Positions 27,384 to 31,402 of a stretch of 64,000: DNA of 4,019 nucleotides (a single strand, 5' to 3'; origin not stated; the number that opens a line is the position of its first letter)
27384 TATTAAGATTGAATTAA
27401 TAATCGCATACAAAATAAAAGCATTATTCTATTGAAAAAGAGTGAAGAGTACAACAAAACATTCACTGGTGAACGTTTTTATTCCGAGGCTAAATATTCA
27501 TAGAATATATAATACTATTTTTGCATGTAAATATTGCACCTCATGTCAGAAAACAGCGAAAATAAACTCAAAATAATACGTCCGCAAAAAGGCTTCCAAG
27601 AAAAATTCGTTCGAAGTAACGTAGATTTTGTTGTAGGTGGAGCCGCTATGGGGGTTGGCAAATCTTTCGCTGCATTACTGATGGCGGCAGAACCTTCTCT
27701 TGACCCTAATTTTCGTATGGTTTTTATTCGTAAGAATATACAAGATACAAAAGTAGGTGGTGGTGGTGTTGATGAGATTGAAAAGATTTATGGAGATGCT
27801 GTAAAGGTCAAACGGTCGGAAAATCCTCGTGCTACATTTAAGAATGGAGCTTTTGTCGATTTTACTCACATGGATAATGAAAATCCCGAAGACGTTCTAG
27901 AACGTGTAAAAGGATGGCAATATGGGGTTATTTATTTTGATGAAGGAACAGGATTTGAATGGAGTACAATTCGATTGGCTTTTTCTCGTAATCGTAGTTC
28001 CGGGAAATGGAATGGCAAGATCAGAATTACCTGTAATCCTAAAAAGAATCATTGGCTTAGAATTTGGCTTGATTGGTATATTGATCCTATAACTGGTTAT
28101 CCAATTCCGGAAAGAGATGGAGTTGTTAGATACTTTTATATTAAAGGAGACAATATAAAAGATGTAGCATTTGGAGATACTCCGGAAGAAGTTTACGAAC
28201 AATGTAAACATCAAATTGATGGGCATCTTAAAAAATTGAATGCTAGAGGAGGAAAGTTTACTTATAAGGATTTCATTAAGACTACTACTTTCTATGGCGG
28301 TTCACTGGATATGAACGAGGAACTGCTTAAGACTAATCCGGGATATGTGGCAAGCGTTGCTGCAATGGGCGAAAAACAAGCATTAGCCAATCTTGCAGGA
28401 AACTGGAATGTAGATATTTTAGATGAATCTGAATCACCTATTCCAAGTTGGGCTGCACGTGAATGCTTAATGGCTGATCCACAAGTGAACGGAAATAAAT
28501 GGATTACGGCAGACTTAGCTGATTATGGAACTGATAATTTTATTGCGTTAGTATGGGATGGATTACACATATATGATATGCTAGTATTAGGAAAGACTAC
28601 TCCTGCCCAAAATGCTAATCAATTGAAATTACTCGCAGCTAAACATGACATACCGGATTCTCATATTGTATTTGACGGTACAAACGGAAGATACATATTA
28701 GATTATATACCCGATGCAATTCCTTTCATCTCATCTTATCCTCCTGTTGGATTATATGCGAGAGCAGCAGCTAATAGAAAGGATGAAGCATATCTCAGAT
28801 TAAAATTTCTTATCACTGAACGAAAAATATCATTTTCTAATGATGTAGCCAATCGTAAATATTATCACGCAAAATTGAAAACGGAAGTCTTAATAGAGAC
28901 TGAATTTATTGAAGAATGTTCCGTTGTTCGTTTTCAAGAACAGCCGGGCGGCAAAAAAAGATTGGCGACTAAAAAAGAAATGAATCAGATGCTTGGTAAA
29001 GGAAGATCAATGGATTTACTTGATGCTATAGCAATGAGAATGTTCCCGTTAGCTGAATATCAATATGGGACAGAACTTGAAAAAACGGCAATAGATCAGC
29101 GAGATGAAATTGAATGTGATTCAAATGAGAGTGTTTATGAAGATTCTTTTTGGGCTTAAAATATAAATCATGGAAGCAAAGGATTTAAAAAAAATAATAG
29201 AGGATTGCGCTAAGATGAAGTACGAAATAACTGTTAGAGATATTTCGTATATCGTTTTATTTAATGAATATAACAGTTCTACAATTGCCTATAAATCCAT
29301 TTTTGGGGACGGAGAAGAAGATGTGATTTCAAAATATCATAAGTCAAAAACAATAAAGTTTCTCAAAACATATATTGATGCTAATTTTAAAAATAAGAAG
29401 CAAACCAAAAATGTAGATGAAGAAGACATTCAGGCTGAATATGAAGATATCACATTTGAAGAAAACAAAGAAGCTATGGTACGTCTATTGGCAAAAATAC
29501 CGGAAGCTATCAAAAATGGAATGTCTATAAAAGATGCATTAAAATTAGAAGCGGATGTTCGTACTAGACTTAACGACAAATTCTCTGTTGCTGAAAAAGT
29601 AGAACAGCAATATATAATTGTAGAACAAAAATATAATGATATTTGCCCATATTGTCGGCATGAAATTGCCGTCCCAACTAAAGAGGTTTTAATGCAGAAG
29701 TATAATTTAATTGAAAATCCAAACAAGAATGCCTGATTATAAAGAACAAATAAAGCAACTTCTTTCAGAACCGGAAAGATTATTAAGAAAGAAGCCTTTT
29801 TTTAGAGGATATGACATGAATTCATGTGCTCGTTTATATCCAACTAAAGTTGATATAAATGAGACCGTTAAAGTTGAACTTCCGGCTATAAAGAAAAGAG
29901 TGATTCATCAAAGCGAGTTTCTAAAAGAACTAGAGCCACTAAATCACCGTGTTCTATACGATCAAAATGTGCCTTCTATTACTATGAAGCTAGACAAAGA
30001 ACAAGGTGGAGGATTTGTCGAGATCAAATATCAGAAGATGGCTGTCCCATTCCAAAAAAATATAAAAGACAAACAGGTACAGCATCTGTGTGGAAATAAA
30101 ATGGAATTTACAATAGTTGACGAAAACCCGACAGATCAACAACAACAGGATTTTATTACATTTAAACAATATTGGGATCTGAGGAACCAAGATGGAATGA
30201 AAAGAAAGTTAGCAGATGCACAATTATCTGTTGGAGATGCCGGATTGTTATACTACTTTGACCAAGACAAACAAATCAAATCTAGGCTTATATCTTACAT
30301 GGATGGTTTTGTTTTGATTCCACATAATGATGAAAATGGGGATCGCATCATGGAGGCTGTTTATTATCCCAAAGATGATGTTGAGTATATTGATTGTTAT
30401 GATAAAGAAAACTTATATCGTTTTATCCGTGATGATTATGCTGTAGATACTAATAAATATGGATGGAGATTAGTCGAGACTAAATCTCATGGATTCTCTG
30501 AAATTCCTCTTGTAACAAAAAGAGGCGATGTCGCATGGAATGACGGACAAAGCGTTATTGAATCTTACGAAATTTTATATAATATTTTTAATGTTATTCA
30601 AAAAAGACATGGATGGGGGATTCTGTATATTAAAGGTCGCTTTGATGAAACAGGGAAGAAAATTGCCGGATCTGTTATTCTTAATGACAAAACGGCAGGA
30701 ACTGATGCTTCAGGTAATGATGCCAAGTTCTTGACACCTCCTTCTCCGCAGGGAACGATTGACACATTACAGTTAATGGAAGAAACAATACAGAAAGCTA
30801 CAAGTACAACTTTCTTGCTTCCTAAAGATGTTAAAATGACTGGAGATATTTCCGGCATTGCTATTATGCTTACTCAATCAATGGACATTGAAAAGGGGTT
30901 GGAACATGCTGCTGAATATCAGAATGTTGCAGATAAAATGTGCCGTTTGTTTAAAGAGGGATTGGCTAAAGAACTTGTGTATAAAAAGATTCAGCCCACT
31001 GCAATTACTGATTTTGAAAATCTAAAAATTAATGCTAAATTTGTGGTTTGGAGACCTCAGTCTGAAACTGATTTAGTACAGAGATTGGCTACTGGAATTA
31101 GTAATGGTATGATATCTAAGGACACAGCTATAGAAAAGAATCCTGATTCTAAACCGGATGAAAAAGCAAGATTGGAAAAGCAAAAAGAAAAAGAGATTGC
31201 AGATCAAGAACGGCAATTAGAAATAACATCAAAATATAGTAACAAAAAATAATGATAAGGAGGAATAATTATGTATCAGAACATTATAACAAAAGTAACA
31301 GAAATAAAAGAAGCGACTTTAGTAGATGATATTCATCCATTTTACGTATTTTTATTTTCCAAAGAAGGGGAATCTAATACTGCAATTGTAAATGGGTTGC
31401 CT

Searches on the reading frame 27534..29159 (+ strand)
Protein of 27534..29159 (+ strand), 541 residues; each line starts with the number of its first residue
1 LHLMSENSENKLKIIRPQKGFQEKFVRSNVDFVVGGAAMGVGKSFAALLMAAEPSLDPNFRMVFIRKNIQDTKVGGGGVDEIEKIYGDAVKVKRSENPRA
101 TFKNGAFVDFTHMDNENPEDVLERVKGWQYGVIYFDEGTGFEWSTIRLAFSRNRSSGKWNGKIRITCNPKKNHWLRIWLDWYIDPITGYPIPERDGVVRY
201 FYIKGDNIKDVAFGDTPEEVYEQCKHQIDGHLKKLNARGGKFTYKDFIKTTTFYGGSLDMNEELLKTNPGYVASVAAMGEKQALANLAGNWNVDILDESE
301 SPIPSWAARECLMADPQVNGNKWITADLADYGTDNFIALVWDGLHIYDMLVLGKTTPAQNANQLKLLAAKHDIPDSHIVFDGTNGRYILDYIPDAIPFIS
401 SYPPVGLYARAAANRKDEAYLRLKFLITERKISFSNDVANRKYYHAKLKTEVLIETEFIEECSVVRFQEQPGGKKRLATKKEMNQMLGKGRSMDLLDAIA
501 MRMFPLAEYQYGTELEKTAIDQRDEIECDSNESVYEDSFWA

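Call 45: search_protein_families(library=pfam, proteins=[window:27534-29159:+], max_evalue=0.001)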
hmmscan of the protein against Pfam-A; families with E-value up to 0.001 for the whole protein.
window:27534-29159:+ (541 aa): 1 family
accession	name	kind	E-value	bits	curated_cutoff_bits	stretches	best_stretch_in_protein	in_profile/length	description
PF03237.21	Terminase_6N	-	5.4e-12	46.3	22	1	37-186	4-153/215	Terminase large subunit, T4likevirus-type, N-terminal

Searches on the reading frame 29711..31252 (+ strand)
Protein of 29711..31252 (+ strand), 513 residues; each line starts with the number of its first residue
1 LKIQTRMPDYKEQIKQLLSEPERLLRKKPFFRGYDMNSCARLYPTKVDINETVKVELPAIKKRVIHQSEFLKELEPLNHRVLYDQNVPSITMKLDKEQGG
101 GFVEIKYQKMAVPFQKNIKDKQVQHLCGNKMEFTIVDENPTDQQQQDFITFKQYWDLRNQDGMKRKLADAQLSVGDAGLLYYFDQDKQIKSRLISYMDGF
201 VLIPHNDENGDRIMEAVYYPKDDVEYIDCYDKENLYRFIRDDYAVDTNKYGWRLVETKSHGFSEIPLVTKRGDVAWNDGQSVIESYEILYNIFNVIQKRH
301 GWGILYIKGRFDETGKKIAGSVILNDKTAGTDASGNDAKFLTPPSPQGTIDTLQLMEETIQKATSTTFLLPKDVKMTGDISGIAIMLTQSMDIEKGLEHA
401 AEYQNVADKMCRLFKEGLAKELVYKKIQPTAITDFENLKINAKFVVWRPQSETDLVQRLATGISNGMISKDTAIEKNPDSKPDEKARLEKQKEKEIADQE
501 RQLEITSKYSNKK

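Call 45: search_protein_families(library=pfam, proteins=[window:29711-31252:+], max_evalue=0.001)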
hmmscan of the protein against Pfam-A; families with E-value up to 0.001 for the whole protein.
window:29711-31252:+ (513 aa): 1 family
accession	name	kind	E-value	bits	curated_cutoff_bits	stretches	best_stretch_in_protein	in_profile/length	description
PF05133.19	SPP1_portal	-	4.4e-28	98.8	25.5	1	109-495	42-413/416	Phage portal protein, SPP1 Gp6-like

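Call 80: search_dna_similar(query=window:29711-31252:+, collection=phages, mode=protein, max_rows=8)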
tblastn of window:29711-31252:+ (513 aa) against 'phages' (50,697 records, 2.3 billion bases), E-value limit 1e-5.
Records with a match: 12; places in all: 12; records where one place covers at least 80% of the query: 12.
Best place of each record, by identity: <60% 12.
By first word of the organism name: Bacteroides 6; Bacteriophage 2; Parabacteroides 2; Phocaeicola 1; Dulem 1.
By host as written in the record: - 5; Parabacteroides faecis DA672 2; Bacteroides uniformis MB20-41 1; Bacteroides sp. 1; Bacteroides intestinalis BG4 1; Phocaeicola vulgatus BM8 1; Eulemur fulvus collaris 1.
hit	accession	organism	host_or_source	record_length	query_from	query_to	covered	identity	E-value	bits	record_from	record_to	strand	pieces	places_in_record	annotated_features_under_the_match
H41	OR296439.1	Bacteroides phage C3_41T2LP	Bacteroides uniformis MB20-41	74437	11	510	97%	34.9%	3e-74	261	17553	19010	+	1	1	portal protein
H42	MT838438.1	Bacteriophage sp.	human fecal samples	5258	23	495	92%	26.2%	6e-33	139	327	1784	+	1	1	record has no annotation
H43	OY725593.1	Bacteroides phage LoVEphage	-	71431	63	505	86%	27.9%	7e-38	154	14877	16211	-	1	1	portal protein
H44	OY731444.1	Bacteroides phage LoVEphage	-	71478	63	505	86%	27.9%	7e-38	154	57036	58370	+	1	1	portal protein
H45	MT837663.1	Bacteriophage sp.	human fecal samples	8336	63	505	86%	27.9%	8e-38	154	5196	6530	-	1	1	record has no annotation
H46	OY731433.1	Bacteroides phage LoVEphage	-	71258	63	505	86%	27.9%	9e-38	154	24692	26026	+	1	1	portal protein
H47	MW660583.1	Bacteroides phage LoVEphage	Bacteroides sp.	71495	63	505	86%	27.9%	9e-38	154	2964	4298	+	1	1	portal protein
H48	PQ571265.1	Bacteroides phage BI-TP1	Bacteroides intestinalis BG4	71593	63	505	86%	27.9%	9e-38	154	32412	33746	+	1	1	Portal protein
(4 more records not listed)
